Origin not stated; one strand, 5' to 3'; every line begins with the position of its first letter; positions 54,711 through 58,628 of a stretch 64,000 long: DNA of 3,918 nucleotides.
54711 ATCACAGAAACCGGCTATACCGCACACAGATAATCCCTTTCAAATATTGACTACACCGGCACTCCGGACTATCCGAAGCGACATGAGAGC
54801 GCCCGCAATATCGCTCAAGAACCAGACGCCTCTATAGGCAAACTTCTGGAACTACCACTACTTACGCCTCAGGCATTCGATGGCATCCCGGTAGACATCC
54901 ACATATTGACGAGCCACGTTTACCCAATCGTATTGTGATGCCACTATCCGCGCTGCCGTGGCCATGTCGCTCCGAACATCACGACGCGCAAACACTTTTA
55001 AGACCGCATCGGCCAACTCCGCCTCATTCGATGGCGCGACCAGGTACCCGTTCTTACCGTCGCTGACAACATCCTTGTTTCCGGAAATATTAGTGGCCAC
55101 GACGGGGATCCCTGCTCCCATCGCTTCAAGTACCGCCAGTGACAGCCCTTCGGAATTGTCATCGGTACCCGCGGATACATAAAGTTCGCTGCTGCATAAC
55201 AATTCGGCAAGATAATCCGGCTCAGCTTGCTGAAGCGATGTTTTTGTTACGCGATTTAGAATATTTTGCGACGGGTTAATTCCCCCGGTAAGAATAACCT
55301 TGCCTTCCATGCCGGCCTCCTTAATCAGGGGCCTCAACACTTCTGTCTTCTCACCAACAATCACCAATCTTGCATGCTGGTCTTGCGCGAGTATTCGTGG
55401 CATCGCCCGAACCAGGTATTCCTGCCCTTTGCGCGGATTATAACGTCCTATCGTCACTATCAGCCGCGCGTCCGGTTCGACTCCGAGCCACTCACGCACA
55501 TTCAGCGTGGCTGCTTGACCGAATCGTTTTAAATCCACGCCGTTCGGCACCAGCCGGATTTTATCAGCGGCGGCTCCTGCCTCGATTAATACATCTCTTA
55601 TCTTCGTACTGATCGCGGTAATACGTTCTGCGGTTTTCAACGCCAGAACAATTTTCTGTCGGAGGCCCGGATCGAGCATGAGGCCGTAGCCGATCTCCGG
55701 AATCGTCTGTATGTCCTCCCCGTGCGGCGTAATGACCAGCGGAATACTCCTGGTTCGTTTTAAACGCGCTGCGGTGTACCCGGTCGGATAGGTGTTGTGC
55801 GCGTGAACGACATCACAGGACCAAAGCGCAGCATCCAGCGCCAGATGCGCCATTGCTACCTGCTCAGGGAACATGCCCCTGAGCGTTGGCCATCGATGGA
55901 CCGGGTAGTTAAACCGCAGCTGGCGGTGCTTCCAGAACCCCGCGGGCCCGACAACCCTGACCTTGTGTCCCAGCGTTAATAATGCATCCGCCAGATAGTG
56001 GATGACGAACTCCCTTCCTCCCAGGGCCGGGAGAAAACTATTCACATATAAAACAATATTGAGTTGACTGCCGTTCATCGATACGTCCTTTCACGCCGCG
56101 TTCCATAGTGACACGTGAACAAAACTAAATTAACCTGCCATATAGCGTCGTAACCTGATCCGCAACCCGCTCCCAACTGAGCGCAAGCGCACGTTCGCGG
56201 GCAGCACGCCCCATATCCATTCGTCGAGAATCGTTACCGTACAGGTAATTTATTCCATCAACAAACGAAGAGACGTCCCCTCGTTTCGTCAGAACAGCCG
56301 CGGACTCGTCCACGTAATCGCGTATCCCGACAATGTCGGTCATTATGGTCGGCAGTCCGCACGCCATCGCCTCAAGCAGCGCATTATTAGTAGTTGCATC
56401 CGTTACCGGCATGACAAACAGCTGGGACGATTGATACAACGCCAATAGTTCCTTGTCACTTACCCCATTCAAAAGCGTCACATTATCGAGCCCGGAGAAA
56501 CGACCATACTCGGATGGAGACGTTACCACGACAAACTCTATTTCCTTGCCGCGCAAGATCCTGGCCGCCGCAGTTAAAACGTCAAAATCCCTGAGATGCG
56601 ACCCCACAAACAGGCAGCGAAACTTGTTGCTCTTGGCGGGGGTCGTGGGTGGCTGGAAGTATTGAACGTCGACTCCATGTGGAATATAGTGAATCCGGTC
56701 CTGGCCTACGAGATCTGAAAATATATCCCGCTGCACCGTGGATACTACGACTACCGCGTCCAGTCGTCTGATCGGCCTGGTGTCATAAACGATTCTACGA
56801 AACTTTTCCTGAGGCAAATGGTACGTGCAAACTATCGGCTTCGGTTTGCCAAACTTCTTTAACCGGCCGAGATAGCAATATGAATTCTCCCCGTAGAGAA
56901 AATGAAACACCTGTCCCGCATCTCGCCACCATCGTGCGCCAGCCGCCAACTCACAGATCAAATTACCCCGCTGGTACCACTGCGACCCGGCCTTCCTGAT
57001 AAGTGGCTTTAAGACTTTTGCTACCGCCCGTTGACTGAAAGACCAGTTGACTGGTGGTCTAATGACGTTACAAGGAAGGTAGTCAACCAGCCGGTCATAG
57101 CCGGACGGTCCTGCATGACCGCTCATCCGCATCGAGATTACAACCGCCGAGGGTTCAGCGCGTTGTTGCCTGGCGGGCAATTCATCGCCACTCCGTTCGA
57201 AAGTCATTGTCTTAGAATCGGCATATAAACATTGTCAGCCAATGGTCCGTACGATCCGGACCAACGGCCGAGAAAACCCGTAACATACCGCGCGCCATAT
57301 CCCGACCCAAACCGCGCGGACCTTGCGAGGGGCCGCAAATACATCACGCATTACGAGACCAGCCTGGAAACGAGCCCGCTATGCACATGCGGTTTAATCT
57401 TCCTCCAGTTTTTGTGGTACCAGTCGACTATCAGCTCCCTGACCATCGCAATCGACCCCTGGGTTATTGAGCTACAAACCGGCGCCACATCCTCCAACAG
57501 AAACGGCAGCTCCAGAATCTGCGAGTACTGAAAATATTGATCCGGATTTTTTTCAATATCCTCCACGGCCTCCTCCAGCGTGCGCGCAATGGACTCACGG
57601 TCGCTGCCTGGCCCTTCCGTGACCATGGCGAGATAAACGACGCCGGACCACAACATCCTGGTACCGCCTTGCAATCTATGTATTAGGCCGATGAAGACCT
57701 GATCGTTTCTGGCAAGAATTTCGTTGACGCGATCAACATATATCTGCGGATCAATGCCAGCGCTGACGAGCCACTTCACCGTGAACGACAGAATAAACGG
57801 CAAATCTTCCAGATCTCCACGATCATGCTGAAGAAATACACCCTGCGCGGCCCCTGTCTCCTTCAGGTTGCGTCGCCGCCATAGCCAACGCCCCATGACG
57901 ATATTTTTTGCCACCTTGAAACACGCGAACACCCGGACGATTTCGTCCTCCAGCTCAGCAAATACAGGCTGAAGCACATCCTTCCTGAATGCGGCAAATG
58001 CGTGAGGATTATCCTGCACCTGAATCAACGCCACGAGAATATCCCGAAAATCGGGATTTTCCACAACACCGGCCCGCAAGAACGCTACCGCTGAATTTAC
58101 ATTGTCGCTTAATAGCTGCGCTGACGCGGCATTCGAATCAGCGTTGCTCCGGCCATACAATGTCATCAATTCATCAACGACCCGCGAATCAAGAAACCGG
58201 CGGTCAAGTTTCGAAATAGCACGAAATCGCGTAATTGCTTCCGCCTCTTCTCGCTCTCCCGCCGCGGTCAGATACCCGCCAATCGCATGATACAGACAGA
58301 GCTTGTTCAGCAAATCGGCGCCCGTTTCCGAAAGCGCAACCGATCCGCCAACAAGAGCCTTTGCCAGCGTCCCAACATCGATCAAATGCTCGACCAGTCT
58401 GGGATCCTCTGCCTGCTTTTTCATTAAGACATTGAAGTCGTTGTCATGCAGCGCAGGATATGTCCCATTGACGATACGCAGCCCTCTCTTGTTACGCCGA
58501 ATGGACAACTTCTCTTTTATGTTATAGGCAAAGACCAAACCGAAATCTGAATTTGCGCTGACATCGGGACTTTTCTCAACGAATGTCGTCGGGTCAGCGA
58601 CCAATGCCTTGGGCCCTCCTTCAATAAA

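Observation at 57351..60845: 1164-aa fusion of an AGE-like six-hairpin domain, an NDP-sugar pyrophosphorylase and an unknown C-terminal domain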

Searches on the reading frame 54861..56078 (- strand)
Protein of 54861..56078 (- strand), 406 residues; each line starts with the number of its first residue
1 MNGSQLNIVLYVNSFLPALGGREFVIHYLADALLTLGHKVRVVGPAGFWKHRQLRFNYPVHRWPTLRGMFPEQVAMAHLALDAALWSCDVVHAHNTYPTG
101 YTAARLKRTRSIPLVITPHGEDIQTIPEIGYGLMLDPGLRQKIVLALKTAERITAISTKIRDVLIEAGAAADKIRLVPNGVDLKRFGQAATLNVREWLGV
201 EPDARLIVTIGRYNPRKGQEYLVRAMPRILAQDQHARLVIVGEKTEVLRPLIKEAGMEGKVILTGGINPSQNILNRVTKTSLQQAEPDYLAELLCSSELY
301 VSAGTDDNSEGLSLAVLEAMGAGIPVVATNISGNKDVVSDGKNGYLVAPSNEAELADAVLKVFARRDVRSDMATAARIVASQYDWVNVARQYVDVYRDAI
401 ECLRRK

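Call 31: search_protein_families(library=ncbifam, proteins=[window:54861-56078:-], max_evalue=0.00001)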
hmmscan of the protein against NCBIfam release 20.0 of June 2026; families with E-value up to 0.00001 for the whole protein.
window:54861-56078:- (406 aa): 36 families (the best 25 are shown)
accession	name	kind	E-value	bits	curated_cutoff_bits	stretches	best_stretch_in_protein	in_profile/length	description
TIGR04063.1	stp3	hypoth_equivalog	1.8e-34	119.3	442.05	2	83-268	88-279/397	TIGR04063 family PEP-CTERM/XrtA system glycosyltransferase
TIGR03999.1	thiol_BshA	equivalog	2.9e-34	118.6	273.7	1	19-400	11-374/375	N-acetyl-alpha-D-glucosaminyl L-malate synthase BshA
NF053787.1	GlcN_PG_synth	equivalog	1.5e-30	106.3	480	2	252-399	219-359/361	N-acetylglucosaminyl phosphatidylglycerol synthase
TIGR03088.1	stp2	hypoth_equivalog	5.1e-29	101.5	409.05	1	154-398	141-372/374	TIGR03088 family PEP-CTERM/XrtA system glycosyltransferase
NF041876.1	EPS_EpsE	equivalog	6.2e-28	98.1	400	1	147-382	159-379/389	exopolysaccharide biosynthesis GT4 family glycosyltransferase EpsE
NF038229.1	Glyco4_Geo_Pelo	equivalog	1e-26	93.8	400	2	307-399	245-336/338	GPMC system family 4 glycosyltransferase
NF047684.1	TeichurnBiosyTuaC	equivalog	1.1e-26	93.7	550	1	82-400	103-390/391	teichuronic acid biosynthesis protein TuaC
TIGR04047.1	MSMEG_0565_glyc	hypoth_equivalog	1.9e-26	93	259.85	1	25-397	15-372/373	MSMEG_0565 family glycosyltransferase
TIGR02149.1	glgA_Coryne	subfamily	2.3e-26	92.8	302.4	1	77-398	73-389/391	glycogen synthase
TIGR03449.1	mycothiol_MshA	equivalog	3.9e-25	88.6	462.5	1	87-400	102-404/406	D-inositol-3-phosphate glycosyltransferase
NF012028.0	PRK15484.1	subfamily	4.8e-19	68.7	618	1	170-397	159-376/380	lipopolysaccharide N-acetylglucosaminyltransferase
TIGR04157.1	glyco_rSAM_CFB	subfamily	6.6e-19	68.2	400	1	147-268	167-290/406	TIGR04157 family glycosyltransferase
NF041010.1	glycosy_Agl16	equivalog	3.2e-17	62.4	575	2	310-398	264-350/352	glycosylation protein Agl16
TIGR04005.1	wcaL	equivalog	1.5e-16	60.2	537.6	1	83-387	114-394/406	colanic acid biosynthesis glycosyltransferase WcaL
NF038295.1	EPS_HpsP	equivalog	3e-15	56.1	550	1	88-398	93-386/388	hormogonium polysaccharide biosynthesis glycosyltransferase HpsP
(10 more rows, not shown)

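Call 32: search_protein_families(library=pfam, proteins=[window:54861-56078:-], max_evalue=0.00001)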
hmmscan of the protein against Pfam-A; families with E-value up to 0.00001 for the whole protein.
window:54861-56078:- (406 aa): 7 families
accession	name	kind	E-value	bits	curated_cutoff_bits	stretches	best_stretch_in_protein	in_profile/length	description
PF00534.26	Glycos_transf_1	-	1.2e-32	113.3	26.4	1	200-377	11-170/172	Glycosyl transferases group 1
PF13692.12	Glyco_trans_1_4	-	6.2e-31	108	27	1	205-363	2-140/142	Glycosyl transferases group 1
PF13439.12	Glyco_transf_4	-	9.6e-26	91.3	28.5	1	20-185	2-170/170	Glycosyltransferase Family 4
PF13579.12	Glyco_trans_4_4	-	8.2e-18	65.7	29.7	1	20-180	1-158/158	Glycosyl transferase 4-like domain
PF13524.12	Glyco_trans_1_2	-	1.3e-08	35.4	25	1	280-393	30-143/144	Glycosyl transferase-like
PF13477.12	Glyco_trans_4_2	-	1.3e-06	29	23.4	1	22-155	10-137/139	Glycosyl transferase 4-like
PF20706.3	GT4-conflict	-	3.3e-06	26.8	26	0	205-391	198-384/385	Family 4 Glycosyltransferase in conflict systems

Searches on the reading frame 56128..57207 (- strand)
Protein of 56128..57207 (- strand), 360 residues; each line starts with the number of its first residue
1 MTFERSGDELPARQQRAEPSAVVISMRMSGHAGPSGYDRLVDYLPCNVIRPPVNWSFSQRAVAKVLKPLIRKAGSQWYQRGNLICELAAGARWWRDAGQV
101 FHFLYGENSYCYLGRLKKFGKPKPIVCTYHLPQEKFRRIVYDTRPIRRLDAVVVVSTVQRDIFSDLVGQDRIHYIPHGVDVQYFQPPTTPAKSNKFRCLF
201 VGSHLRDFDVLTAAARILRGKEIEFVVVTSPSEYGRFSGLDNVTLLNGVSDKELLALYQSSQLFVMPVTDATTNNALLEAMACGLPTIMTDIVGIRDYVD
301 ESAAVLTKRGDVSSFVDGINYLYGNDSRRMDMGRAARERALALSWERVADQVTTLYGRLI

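Call 31: search_protein_families(library=ncbifam, proteins=[window:56128-57207:-], max_evalue=0.00001)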
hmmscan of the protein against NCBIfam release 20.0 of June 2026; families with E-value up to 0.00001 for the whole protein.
window:56128-57207:- (360 aa): 14 families
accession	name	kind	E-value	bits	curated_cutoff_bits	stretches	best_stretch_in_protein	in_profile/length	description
NF041876.1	EPS_EpsE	equivalog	2.3e-17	63.3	400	1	241-341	276-377/389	exopolysaccharide biosynthesis GT4 family glycosyltransferase EpsE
TIGR03449.1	mycothiol_MshA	equivalog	2.5e-14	53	462.5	1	241-358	284-402/406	D-inositol-3-phosphate glycosyltransferase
NF053787.1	GlcN_PG_synth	equivalog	2.8e-14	52.7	480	1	147-359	142-359/361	N-acetylglucosaminyl phosphatidylglycerol synthase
TIGR03088.1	stp2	hypoth_equivalog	9.3e-14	51.2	409.05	1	237-359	250-373/374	TIGR03088 family PEP-CTERM/XrtA system glycosyltransferase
TIGR04047.1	MSMEG_0565_glyc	hypoth_equivalog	1.1e-13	51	259.85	1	240-356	258-371/373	MSMEG_0565 family glycosyltransferase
TIGR02149.1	glgA_Coryne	subfamily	3e-12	46.3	302.4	1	249-358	272-389/391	glycogen synthase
TIGR03087.1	stp1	hypoth_equivalog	1.3e-09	37.7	316.65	1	123-354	149-392/397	TIGR03087 family PEP-CTERM/XrtA system glycosyltransferase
TIGR03999.1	thiol_BshA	equivalog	2.4e-09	36.6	273.7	1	251-359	263-373/375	N-acetyl-alpha-D-glucosaminyl L-malate synthase BshA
NF038295.1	EPS_HpsP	equivalog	6.8e-09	35.2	550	1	241-359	267-387/388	hormogonium polysaccharide biosynthesis glycosyltransferase HpsP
NF053513.1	Gtran_IagA_BgsA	equivalog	6.7e-08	31.9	460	1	241-358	216-330/333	LTA glycolipid anchor biosynthesis glycosyltransferase, IagA/BgsA family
NF041010.1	glycosy_Agl16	equivalog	3.2e-07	29.5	575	1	144-359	129-351/352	glycosylation protein Agl16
TIGR04063.1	stp3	hypoth_equivalog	1.1e-06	27.9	442.05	0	266-359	300-395/397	TIGR04063 family PEP-CTERM/XrtA system glycosyltransferase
NF038229.1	Glyco4_Geo_Pelo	equivalog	5.2e-06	25.7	400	0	243-359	220-336/338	GPMC system family 4 glycosyltransferase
NF046085.1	XrtY_assoc_Gly1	equivalog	9.3e-06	24.7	400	0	244-356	268-381/387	XrtY-associated glycosyltransferase XYAG1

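Call 32: search_protein_families(library=pfam, proteins=[window:56128-57207:-], max_evalue=0.00001)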
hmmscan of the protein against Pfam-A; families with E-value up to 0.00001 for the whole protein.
window:56128-57207:- (360 aa): 4 families
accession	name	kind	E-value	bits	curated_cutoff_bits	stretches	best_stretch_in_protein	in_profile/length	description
PF13692.12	Glyco_trans_1_4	-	2.9e-20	73.4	27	1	197-324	3-141/142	Glycosyl transferases group 1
PF00534.26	Glycos_transf_1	-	6.7e-18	65.3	26.4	1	220-339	45-172/172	Glycosyl transferases group 1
PF13524.12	Glyco_trans_1_2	-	5.6e-09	36.5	25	1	221-351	13-141/144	Glycosyl transferase-like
PF13439.12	Glyco_transf_4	-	2.7e-08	34.5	28.5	1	112-182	88-169/170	Glycosyltransferase Family 4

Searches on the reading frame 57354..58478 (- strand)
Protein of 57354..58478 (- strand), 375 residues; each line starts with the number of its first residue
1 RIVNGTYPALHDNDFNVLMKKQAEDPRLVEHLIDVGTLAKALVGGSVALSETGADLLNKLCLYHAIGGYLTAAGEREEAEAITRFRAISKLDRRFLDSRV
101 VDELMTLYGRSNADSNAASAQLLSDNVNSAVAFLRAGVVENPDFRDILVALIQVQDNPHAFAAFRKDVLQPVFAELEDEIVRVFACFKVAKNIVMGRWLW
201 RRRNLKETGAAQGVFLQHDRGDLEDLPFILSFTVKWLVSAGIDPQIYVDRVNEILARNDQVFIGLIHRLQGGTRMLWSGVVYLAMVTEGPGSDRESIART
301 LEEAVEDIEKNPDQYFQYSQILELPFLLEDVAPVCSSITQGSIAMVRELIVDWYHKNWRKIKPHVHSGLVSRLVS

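Call 18: search_protein_families(library=pfam, proteins=[window:57354-58478:-], max_evalue=1)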
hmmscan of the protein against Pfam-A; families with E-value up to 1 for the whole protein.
window:57354-58478:- (375 aa): 2 families
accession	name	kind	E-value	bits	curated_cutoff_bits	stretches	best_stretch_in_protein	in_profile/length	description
PF21205.3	Rep3_C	-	0.023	15.4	21.1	0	153-178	10-35/59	Initiator Rep protein, WH2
PF13428.12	TPR_14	-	0.085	14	23.5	0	118-153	8-43/44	Tetratricopeptide repeat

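Call 20: predict_structure(alignment_id=A2)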
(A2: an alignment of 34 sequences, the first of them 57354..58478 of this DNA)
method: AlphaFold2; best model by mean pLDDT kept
length: 375 residues; sequences in the alignment: 34
mean_pLDDT: 87.5   pTM: 0.87
mean pLDDT of the five models: 87.5, 87.0, 86.8, 86.6, 84.4
residues with pLDDT >= 90: 231; 70-90: 105; 50-70: 30; < 50: 9
segments of 3 or more residues with pLDDT < 50: 1-3, 212-217
pLDDT, mean of each block of 10 residues (from residue 1): 60 89 93 95 94 94 90 80 81 71 74 58 78 80 89 92 91 92 98 93 77 54 92 97 98 93 91 91 92 92 96 94 97 95 96 97 92 90
secondary structure, 60 per line:
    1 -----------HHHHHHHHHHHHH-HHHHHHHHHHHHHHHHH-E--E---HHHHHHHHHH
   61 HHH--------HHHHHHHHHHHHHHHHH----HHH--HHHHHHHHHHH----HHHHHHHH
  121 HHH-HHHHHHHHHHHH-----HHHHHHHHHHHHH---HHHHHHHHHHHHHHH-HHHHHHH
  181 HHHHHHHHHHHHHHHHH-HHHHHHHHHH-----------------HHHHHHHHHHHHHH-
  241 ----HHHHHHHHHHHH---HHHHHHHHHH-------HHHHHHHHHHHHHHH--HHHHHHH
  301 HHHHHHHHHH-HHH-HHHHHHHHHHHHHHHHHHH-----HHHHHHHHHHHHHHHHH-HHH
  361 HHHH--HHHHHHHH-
elements in order: H12-24 H26-42 H51-63 H72-88 H98-108 H113-123 H125-136 H142-154 H158-172 H174-197 H199-208 H226-239 H245-256 H260-269 H277-291 H294-310 H316-334 H340-356 H358-364 H367-374
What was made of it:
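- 57354..58466 (-): C-terminal HD-superfamily fold plus a helical extension, aa 794-1164. The domain is optional: homologs of about 800 aa lack it. AF2 pLDDT 87.5 (call 20).
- Checked: The C-terminal helical domain of about 370 aa gives a model with pLDDT 87.5 (call 20).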
